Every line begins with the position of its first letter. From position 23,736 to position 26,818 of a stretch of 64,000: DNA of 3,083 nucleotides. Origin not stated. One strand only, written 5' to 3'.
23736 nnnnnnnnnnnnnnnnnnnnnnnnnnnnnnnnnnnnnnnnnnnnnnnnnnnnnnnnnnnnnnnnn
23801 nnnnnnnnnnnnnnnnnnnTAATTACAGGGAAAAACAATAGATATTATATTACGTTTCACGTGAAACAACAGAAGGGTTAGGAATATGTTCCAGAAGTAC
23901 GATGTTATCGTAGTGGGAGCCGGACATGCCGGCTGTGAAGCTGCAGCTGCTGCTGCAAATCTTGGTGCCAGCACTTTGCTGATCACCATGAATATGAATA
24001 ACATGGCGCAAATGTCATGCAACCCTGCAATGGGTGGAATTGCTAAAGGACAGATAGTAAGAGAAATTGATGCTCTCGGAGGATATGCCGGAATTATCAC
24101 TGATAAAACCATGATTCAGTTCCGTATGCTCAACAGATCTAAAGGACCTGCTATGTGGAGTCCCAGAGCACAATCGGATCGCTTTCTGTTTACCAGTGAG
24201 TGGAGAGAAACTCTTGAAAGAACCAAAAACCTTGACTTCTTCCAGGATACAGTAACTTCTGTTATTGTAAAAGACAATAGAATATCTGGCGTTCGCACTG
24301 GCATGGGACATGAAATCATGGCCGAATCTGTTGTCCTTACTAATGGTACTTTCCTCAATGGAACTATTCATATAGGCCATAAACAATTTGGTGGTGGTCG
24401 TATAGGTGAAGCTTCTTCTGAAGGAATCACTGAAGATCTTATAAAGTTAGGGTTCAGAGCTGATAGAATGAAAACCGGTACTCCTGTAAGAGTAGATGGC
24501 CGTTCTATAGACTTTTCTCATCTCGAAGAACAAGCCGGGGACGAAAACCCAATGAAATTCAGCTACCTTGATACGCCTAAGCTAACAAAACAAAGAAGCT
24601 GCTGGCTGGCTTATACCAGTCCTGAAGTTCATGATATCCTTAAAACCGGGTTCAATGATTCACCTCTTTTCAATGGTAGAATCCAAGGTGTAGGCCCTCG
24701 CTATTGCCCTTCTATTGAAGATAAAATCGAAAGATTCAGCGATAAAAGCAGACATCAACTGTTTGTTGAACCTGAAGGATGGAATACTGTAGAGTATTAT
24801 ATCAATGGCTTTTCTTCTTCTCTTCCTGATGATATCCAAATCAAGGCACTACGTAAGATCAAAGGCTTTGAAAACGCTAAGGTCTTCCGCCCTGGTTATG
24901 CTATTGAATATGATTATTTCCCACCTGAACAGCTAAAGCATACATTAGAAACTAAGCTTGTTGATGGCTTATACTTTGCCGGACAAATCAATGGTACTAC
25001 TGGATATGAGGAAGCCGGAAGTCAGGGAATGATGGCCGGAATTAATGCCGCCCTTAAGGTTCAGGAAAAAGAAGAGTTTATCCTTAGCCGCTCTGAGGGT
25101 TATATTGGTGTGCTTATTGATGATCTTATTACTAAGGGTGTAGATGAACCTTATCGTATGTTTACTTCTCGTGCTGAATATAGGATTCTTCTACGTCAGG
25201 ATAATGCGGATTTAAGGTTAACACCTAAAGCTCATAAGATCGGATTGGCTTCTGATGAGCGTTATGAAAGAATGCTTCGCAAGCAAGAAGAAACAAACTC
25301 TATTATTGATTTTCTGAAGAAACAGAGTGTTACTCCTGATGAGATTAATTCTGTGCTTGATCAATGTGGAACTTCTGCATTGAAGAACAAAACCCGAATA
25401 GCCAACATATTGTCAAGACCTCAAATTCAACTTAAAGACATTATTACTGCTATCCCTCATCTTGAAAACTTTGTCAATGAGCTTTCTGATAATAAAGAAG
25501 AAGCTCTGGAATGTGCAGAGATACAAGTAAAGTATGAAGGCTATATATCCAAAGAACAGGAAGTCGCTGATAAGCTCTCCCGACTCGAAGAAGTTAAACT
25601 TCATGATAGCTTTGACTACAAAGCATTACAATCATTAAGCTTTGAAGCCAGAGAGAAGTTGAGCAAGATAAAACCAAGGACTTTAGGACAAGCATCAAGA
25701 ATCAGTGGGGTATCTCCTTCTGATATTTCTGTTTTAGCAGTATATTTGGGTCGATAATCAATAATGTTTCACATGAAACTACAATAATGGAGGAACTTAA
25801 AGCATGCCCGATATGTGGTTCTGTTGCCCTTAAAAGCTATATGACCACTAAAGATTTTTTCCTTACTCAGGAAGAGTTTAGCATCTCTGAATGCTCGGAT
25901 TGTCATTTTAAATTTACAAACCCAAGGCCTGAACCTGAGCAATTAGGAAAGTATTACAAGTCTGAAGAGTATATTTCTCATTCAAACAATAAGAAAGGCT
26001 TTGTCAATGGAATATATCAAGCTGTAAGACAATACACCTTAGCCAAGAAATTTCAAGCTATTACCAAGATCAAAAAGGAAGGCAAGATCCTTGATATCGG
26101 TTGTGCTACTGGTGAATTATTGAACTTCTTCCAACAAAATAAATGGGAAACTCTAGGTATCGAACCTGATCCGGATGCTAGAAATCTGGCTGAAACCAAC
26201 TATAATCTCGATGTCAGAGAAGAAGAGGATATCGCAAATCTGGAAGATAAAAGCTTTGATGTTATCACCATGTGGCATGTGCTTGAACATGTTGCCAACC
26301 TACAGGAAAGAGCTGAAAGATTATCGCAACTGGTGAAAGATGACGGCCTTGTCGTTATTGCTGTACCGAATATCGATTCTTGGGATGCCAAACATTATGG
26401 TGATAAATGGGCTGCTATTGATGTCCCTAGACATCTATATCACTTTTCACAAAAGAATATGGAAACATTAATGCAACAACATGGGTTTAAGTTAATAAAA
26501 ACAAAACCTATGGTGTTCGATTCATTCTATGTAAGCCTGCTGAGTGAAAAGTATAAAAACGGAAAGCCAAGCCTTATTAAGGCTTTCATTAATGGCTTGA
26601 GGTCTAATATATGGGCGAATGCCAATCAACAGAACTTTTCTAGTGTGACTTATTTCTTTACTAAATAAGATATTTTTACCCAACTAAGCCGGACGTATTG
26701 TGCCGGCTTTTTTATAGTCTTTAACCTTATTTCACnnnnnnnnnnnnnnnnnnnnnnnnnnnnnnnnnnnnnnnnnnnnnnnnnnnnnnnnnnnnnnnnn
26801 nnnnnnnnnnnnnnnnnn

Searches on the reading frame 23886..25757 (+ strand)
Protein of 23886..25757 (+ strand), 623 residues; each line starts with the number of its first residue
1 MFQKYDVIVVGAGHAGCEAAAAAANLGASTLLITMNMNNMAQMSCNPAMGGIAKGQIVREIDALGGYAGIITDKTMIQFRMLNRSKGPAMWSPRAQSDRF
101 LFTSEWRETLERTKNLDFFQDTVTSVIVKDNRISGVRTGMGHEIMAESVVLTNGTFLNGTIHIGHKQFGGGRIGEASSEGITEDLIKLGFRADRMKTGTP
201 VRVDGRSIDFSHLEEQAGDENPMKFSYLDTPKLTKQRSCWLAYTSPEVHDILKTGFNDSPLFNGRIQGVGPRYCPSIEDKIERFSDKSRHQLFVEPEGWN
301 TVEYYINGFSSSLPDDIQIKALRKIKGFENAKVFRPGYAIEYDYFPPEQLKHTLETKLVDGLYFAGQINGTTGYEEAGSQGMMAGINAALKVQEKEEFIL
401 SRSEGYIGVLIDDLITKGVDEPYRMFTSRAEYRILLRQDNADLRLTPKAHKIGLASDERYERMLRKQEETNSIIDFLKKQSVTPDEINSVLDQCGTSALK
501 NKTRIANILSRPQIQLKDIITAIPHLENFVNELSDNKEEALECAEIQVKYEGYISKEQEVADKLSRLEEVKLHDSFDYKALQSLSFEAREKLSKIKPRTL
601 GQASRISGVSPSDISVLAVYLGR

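Call 18: search_protein_families(library=pfam, proteins=[window:23886-25757:+], max_evalue=0.001)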
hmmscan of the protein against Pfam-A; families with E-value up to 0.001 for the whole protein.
window:23886-25757:+ (623 aa): 9 families
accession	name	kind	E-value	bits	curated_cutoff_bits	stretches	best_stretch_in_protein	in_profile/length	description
PF01134.28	GIDA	-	1.4e-163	545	22.1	1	6-396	1-391/391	Glucose inhibited division protein A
PF13932.14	SAM_GIDA_C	-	1.8e-24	85.8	27.1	1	563-617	2-56/57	tRNA modifying enzyme MnmG/GidA C-terminal helical bundle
PF21680.2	GIDA_C_1st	-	3.7e-21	76.1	24.7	1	457-558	1-96/96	tRNA modifying enzyme MnmG/GidA C-terminal helical domain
PF12831.13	FAD_oxidored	-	1.3e-07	31.8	27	1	6-138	1-126/416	FAD dependent oxidoreductase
PF07992.20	Pyr_redox_2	-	7.4e-07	29.3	26.1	1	5-154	1-108/291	Pyridine nucleotide-disulphide oxidoreductase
PF01266.30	DAO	-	8.5e-06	26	27.9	0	6-35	1-30/353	FAD dependent oxidoreductase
PF00890.30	FAD_binding_2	-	0.00014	21.6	20.4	1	6-35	1-30/414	FAD binding domain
PF01262.27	AlaDh_PNT_C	-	0.00021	21.2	23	1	6-43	30-67/214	Alanine dehydrogenase/PNT, C-terminal domain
PF00070.33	Pyr_redox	-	0.00042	21.2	22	0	7-39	2-34/82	Pyridine nucleotide-disulphide oxidoreductase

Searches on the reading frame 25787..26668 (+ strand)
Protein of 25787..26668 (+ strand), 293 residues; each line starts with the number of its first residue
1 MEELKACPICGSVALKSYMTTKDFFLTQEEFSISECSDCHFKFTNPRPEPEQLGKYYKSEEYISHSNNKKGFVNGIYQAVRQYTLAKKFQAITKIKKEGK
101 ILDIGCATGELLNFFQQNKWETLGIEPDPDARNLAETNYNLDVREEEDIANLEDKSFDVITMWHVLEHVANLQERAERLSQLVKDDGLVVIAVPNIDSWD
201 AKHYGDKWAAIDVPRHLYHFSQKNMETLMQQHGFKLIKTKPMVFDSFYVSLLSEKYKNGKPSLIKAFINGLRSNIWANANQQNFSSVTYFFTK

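Call 20: search_protein_families(library=pfam, proteins=[window:25787-26668:+], max_evalue=0.001)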
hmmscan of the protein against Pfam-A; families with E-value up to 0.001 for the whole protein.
window:25787-26668:+ (293 aa): 6 families
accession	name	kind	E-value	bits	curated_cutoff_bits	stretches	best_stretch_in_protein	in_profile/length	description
PF13489.12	Methyltransf_23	-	8.3e-33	113.9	27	1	77-238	1-163/164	Methyltransferase domain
PF08242.18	Methyltransf_12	-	3.7e-14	53.7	30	1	102-188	1-97/98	Methyltransferase domain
PF08241.18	Methyltransf_11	-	1.1e-12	48.8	21.2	1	102-191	1-95/95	Methyltransferase domain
PF13847.12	Methyltransf_31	-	1.4e-10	41.5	27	1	95-209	1-127/145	Methyltransferase domain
PF13649.12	Methyltransf_25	-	8e-10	39.7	27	1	101-187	1-97/97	Methyltransferase domain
PF07021.18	MetW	-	7.5e-09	35.9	21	1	89-202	4-118/193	Methionine biosynthesis protein MetW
